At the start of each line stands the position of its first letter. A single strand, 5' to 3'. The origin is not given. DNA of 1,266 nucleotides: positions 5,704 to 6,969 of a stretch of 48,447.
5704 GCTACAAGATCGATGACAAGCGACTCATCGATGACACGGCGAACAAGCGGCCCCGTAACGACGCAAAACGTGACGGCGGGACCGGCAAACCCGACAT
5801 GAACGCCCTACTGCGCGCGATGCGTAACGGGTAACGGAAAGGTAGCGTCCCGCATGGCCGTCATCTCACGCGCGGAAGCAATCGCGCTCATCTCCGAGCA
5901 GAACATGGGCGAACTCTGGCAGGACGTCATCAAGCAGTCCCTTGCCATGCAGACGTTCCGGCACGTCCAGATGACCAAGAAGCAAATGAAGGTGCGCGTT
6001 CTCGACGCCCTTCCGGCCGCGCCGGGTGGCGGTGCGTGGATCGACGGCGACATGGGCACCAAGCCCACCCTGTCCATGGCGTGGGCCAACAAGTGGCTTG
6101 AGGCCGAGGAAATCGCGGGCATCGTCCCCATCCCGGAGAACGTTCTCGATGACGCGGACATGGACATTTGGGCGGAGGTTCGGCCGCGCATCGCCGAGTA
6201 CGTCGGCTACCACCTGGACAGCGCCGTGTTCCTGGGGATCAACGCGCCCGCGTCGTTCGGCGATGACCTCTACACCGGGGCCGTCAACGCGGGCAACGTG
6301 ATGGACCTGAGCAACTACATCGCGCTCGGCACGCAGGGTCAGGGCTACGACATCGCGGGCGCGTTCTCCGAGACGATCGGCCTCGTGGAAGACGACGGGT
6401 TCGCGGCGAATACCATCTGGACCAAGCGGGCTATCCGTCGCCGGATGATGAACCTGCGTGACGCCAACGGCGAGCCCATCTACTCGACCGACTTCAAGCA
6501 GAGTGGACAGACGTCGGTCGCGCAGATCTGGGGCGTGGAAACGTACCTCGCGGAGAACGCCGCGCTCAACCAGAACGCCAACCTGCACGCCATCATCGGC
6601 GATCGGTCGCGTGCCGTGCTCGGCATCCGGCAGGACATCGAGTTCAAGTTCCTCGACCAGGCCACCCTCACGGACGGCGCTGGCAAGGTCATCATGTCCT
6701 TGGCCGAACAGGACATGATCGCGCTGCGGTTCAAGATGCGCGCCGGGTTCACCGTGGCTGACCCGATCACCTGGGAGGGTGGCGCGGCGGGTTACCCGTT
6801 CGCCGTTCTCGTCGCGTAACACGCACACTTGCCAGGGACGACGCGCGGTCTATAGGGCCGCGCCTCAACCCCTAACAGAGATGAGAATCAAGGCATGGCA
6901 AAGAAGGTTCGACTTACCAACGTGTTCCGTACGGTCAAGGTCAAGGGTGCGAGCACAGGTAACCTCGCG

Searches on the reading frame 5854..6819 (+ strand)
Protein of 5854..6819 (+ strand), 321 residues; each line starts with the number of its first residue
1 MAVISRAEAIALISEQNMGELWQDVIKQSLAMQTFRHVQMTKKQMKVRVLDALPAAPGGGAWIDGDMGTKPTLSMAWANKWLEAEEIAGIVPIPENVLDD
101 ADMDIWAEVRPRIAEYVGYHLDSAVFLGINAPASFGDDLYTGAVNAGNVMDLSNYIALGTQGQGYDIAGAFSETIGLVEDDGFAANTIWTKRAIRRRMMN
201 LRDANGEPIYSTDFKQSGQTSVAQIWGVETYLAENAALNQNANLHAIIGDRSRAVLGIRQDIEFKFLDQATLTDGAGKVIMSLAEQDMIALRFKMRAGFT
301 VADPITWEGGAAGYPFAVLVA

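Call 103: search_protein_families(library=pfam, proteins=[window:5854-6819:+], max_evalue=0.001)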
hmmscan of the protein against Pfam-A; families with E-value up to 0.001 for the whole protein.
window:5854-6819:+ (321 aa): 1 family
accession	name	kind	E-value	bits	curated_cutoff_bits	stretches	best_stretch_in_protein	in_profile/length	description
PF05065.19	Phage_capsid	-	2.7e-20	73.4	24.2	1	21-304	13-272/280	Phage capsid family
